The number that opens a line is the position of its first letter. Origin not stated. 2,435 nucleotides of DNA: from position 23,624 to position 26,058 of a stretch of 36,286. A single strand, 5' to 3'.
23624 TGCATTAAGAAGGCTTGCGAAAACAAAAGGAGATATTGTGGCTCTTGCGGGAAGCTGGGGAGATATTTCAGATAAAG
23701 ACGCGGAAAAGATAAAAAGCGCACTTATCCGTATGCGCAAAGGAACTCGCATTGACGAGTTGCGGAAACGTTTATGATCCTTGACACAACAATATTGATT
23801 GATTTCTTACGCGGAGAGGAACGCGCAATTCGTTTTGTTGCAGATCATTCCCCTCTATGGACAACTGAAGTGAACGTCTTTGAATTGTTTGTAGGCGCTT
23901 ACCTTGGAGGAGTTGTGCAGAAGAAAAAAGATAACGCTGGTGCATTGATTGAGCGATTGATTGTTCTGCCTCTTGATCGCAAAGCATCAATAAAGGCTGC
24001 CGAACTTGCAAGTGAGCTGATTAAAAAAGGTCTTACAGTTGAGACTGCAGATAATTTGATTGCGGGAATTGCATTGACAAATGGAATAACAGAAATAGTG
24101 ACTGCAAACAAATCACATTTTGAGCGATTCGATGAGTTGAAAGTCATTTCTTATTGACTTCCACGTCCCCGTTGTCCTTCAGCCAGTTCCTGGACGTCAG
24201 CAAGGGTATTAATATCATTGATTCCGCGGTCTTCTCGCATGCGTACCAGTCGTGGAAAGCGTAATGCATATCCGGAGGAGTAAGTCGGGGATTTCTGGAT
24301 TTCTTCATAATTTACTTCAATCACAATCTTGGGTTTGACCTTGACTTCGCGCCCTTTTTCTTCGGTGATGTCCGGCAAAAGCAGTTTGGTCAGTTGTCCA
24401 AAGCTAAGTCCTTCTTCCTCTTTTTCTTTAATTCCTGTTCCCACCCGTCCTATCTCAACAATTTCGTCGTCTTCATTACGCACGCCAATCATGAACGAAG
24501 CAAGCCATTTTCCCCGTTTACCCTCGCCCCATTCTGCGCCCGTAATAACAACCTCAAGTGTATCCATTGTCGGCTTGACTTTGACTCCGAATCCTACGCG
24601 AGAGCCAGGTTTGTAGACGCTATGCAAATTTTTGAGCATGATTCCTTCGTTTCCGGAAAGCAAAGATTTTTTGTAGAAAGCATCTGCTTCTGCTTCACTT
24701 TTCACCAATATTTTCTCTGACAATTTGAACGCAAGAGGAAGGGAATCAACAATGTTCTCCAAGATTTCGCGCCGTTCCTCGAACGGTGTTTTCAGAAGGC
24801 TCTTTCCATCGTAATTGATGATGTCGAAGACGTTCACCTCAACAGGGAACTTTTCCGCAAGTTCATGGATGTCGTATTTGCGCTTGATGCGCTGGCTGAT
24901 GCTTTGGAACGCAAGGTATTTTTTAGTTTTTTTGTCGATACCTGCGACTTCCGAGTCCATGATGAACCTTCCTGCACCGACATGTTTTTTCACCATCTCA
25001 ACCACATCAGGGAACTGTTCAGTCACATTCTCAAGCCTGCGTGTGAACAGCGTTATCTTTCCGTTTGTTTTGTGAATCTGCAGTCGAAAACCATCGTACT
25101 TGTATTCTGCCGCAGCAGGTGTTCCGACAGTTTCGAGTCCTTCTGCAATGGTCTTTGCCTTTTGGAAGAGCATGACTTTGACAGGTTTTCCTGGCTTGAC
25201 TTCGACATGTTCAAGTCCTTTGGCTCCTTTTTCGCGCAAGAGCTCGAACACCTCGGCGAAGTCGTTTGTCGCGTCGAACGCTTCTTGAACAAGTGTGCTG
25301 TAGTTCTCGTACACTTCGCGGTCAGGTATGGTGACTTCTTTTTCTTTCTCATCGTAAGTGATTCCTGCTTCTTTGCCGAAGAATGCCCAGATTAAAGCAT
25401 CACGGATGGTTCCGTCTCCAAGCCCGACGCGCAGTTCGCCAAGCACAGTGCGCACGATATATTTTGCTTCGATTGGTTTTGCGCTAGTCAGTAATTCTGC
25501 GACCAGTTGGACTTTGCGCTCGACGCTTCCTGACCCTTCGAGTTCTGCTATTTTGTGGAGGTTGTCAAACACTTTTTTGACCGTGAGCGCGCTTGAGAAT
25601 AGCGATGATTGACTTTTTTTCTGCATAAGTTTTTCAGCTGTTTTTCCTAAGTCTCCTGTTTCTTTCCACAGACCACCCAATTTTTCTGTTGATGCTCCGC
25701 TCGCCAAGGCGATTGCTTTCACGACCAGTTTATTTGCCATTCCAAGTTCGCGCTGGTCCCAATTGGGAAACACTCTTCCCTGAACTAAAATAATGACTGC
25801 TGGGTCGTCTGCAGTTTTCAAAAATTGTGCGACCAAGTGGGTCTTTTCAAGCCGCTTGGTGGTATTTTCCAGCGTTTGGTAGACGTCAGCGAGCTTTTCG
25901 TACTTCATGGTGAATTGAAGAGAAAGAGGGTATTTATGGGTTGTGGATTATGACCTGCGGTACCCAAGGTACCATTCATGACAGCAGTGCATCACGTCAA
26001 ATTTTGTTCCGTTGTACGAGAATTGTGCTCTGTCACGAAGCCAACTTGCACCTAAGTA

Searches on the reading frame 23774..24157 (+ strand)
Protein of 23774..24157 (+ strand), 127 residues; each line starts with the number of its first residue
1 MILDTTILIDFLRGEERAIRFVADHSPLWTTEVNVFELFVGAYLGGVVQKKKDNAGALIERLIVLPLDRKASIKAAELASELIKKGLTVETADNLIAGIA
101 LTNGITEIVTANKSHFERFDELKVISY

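Call 11: find_encoding_contigs(protein=window:23774-24157:+, flank=10000, max_places=10)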
Protein window:23774-24157:+ (127 aa): 22 contigs read that carry it; 10 places shown.
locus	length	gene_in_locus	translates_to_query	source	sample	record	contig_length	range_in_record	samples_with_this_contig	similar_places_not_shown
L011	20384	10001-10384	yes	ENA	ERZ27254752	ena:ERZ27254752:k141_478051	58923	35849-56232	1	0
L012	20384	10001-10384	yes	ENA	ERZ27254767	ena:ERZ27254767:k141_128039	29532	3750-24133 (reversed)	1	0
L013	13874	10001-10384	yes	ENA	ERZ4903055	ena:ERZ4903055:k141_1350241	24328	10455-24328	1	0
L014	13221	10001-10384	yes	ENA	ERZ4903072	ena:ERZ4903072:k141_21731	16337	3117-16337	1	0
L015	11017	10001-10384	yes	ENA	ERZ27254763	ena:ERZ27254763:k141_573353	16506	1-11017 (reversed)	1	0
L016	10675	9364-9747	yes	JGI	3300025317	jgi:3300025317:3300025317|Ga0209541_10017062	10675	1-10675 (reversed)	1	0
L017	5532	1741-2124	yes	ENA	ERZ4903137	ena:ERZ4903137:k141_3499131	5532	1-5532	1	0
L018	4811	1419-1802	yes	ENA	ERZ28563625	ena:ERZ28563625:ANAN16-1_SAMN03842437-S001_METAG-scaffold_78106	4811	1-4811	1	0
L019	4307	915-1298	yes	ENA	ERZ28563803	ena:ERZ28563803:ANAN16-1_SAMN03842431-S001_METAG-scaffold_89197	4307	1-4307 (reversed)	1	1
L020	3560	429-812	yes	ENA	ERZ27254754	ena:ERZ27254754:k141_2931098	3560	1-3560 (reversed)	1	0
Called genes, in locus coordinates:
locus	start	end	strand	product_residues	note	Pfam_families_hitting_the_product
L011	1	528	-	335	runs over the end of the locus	PF01594:AI-2E_transport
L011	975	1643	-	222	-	PF00106:adh_short, PF08659:KR, PF01370:Epimerase (weak), PF13561:adh_short_C2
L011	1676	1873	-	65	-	-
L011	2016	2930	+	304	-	PF01555:N6_N4_Mtase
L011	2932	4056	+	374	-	-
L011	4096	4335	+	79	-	-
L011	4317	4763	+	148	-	-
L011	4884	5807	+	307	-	-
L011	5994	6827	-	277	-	-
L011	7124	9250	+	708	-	PF04851:ResIII, PF00270:DEAD, PF00271:Helicase_C, PF16124:RecQ_Zn_bind (weak)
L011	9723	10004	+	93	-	PF02697:VAPB_antitox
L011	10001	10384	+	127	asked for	PF01850:PIN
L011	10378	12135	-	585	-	PF04675:DNA_ligase_A_N, PF01068:DNA_ligase_A_M, PF04679:DNA_ligase_A_C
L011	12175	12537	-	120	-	-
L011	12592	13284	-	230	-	-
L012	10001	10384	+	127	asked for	PF01850:PIN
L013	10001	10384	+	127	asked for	PF01850:PIN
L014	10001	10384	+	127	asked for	PF01850:PIN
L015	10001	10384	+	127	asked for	PF01850:PIN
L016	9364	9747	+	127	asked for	PF01850:PIN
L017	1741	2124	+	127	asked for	PF01850:PIN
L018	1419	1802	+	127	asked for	PF01850:PIN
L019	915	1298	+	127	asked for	PF01850:PIN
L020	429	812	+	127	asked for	PF01850:PIN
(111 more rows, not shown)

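Call 49: search_protein_families(library=ncbifam, proteins=[window:23774-24157:+], max_evalue=0.1)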
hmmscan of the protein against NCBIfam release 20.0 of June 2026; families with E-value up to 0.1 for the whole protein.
window:23774-24157:+ (127 aa): 4 families
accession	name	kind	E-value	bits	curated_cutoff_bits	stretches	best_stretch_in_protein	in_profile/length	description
NF047863.1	VapCLeptosp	equivalog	1.8e-13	50.9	140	1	2-124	2-126/130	type II toxin-antitoxin system tRNA(fMet)-specific endonuclease VapC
NF010285.0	PRK13725.1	subfamily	8.9e-11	41.9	143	1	2-124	5-128/132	tRNA(fMet)-specific endonuclease VapC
NF047959.1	TA_toxin_VapC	equivalog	1.4e-10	41.4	80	1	2-118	2-118/125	type II toxin-antitoxin system VapC family toxin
NF041618.1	T2SS_M_SYNERG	exception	0.075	13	120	0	63-93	104-134/157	type II secretion system protein GspM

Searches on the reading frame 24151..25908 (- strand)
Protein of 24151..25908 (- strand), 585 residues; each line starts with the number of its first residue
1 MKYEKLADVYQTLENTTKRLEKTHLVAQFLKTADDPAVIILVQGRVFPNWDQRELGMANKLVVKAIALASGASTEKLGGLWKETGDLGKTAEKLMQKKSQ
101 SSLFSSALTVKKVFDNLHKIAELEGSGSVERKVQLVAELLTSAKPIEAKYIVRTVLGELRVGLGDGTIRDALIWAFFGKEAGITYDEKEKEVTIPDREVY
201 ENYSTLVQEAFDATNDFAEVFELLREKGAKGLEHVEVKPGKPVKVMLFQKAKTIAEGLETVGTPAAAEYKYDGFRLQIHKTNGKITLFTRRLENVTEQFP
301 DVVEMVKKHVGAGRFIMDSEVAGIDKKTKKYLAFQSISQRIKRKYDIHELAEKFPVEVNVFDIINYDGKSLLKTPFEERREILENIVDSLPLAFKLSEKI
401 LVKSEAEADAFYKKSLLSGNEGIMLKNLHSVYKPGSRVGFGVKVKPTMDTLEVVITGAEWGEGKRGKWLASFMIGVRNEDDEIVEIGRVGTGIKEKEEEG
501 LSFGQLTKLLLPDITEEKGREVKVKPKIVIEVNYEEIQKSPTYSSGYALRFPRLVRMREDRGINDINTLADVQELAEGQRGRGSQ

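Call 25: find_related_loci(query=A1, collection=genome_contigs, flank=10000)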
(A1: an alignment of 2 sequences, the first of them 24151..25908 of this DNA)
Query A1 (585 aa) in genome_contigs; peptide patterns used: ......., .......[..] (x = any residue, [..] = any of these).
599 stretches matched a pattern (row limit reached: there are more); 2 encode a relative of the query (tblastn E <= 1e-3); 2 distinct loci.
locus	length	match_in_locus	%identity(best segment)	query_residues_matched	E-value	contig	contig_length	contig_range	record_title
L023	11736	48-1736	50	1-579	0e+0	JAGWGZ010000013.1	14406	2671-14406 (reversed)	MAG: Nanoarchaeota archaeon isolate REEA64 REEA64-150_6491, whole genome shotgun sequence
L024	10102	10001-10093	68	1-31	5e-8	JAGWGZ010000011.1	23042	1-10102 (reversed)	MAG: Nanoarchaeota archaeon isolate REEA64 REEA64-150_3440, whole genome shotgun sequence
